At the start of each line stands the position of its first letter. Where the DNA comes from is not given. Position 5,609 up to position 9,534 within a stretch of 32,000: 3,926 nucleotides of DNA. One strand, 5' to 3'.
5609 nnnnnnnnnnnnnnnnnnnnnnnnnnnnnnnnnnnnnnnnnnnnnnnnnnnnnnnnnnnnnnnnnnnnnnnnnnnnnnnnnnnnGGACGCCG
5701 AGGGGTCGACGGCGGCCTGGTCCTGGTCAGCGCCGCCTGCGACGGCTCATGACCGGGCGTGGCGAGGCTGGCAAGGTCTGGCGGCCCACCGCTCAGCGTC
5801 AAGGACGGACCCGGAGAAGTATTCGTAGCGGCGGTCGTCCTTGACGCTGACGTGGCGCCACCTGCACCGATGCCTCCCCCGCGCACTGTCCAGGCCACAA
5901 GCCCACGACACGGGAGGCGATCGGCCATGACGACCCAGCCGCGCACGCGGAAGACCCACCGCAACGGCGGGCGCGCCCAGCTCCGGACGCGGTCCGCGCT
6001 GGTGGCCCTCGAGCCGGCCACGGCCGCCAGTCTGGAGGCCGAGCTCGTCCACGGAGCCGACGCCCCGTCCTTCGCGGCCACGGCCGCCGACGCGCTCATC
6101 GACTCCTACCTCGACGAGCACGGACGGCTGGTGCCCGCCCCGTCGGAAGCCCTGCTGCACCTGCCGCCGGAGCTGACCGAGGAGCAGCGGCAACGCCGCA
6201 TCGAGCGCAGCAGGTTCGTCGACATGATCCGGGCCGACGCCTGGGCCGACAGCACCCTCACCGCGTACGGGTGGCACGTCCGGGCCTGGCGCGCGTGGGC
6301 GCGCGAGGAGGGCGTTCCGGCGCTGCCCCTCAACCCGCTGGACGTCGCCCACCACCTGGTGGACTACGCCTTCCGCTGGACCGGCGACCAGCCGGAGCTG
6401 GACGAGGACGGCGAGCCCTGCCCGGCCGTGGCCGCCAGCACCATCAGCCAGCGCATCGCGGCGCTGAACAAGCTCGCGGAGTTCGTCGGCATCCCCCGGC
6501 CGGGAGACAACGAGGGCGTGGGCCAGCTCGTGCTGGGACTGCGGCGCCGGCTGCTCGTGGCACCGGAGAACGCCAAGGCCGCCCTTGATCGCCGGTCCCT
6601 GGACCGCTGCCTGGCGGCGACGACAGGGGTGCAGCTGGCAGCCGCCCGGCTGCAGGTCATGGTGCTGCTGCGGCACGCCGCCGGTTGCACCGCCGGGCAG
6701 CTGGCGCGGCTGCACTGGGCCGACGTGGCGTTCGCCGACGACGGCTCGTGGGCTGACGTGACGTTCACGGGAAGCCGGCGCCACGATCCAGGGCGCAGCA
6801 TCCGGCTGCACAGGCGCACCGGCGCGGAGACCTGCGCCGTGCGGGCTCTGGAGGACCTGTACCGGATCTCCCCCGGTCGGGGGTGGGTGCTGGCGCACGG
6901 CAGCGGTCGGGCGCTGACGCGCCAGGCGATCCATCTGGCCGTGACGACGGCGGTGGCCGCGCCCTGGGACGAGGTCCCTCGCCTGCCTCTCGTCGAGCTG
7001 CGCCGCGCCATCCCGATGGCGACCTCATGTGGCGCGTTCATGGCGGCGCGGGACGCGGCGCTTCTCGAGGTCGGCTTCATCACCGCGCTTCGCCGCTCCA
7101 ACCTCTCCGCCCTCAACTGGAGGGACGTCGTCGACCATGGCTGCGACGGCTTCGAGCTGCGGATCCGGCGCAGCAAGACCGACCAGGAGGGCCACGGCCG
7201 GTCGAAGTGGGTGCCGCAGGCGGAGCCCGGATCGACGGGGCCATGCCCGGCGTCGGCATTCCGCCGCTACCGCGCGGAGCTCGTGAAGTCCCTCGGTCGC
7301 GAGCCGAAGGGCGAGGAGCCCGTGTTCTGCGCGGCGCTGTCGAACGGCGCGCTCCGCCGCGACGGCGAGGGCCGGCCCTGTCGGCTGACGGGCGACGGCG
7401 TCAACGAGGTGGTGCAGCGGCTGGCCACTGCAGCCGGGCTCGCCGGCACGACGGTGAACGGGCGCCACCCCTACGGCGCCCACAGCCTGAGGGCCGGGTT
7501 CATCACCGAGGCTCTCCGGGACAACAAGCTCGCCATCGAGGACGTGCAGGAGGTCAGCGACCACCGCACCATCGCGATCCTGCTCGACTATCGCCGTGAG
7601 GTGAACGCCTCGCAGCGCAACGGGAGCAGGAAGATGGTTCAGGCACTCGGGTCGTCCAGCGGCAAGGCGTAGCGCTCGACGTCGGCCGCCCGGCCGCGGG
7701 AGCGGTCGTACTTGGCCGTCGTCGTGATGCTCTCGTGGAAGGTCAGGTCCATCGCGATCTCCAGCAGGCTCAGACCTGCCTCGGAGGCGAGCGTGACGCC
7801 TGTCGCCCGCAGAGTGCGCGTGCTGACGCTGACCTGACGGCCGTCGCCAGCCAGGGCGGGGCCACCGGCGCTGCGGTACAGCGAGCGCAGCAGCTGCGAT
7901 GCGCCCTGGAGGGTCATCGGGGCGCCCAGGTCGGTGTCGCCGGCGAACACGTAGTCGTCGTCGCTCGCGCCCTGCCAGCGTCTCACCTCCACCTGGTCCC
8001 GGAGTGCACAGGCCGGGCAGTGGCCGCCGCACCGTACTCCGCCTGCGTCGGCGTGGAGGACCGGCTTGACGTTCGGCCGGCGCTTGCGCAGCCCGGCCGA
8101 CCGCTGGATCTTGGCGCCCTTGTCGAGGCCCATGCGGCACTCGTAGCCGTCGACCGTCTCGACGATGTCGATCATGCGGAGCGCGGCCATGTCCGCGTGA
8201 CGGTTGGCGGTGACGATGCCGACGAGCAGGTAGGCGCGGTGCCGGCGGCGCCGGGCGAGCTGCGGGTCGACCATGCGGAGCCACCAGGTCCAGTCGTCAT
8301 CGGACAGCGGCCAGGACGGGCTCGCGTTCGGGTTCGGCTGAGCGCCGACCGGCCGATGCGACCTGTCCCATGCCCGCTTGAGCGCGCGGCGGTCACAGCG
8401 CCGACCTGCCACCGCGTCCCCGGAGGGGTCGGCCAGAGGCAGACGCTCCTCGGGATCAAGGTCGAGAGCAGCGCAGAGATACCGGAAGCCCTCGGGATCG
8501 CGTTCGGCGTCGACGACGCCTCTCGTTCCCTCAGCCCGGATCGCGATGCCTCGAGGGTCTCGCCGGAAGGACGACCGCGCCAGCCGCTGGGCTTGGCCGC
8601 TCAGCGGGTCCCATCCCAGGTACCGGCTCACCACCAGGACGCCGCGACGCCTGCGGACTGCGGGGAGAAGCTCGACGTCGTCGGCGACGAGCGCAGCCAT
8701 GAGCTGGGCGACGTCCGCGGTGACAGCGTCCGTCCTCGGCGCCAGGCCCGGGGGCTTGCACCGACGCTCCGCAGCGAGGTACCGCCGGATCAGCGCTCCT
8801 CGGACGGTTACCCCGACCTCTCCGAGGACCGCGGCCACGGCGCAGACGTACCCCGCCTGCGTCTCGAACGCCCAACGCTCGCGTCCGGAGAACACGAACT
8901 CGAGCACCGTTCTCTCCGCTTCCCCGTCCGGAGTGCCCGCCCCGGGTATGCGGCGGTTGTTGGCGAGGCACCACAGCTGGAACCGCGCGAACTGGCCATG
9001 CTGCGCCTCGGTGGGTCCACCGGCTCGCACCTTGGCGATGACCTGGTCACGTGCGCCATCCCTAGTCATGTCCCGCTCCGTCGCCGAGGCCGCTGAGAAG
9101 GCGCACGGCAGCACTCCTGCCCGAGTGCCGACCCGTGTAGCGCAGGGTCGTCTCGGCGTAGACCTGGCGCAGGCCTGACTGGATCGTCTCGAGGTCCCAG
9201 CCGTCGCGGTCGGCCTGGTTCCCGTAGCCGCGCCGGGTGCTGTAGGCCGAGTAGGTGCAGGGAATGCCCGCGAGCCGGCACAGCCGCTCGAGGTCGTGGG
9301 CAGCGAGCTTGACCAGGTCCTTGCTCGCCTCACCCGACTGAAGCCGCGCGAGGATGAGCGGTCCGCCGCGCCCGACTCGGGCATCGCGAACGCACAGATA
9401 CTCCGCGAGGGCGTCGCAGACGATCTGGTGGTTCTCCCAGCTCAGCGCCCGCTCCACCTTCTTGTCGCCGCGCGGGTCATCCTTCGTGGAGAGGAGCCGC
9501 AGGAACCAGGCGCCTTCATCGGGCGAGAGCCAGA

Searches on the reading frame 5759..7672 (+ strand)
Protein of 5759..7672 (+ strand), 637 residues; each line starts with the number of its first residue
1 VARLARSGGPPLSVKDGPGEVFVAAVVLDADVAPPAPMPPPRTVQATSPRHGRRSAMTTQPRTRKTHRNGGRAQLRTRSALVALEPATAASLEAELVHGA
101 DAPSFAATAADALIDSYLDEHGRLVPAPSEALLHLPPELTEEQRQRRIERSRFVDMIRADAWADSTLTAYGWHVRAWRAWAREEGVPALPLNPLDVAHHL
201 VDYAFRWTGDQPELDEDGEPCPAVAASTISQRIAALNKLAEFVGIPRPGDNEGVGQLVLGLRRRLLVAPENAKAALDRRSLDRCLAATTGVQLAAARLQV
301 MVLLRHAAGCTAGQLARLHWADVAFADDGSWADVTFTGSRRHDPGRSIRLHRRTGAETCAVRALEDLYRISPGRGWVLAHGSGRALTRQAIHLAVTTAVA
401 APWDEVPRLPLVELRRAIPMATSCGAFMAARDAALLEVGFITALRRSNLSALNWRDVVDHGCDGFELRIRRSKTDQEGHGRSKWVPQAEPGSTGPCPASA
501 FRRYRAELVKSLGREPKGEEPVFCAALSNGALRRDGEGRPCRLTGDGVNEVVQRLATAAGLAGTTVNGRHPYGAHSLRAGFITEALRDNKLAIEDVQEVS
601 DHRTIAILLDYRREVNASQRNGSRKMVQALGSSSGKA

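Call 50: search_protein_families(library=pfam, proteins=[window:5759-7672:+], max_evalue=0.001)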
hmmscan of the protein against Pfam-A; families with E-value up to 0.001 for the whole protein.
window:5759-7672:+ (637 aa): 1 family
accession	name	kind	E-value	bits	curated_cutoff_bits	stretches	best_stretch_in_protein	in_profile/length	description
PF00589.27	Phage_integrase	-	1.4e-09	38.4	27.1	1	426-613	18-167/172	Phage integrase family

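Call 78: search_protein_families(library=phrogs, proteins=[window:5759-7672:+], max_evalue=0.001)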
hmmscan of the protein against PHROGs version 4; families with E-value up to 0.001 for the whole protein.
window:5759-7672:+ (637 aa): 2 families
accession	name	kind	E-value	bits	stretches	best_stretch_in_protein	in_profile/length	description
phrog_216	-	integration and excision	1e-10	42.2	1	430-617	74-227/301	integrase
phrog_1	-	integration and excision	7.1e-09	36.5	1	423-633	284-454/611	integrase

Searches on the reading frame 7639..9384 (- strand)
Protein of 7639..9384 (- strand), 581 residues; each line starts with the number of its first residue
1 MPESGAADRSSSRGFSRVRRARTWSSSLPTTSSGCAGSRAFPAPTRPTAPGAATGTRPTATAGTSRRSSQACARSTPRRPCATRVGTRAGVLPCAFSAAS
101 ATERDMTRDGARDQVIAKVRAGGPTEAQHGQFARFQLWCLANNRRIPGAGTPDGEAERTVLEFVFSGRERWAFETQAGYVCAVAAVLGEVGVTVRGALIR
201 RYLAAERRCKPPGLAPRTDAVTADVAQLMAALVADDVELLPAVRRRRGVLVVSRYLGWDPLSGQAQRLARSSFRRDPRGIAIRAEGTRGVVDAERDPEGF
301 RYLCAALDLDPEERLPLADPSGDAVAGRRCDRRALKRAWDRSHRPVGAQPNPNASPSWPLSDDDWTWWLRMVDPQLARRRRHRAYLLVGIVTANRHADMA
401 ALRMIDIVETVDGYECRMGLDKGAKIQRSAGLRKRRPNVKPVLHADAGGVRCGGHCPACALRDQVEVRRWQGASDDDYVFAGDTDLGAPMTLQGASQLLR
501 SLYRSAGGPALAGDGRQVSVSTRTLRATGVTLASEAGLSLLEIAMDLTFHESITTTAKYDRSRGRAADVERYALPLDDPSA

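Call 6: search_protein_families(library=pfam, proteins=[window:7639-9384:-], max_evalue=0.01)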
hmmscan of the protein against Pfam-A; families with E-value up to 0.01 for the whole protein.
window:7639-9384:- (581 aa): 0 families

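Call 7: search_protein_families(library=padloc, proteins=[window:7639-9384:-], max_evalue=0.01)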
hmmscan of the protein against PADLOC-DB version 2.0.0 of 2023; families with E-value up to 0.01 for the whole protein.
window:7639-9384:- (581 aa): 0 families

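Call 8: search_protein_families(library=ncbifam, proteins=[window:7639-9384:-], max_evalue=1)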
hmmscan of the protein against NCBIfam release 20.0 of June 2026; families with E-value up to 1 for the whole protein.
window:7639-9384:- (581 aa): 0 families

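Call 78: search_protein_families(library=phrogs, proteins=[window:7639-9069:-], max_evalue=0.001)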
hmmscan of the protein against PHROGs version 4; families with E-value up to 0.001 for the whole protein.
window:7639-9069:- (476 aa): 2 families
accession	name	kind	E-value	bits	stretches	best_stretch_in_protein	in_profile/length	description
phrog_1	-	integration and excision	2.2e-09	38.1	1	248-461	265-441/611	integrase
phrog_216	-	integration and excision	1.5e-07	31.8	1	275-461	74-228/301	integrase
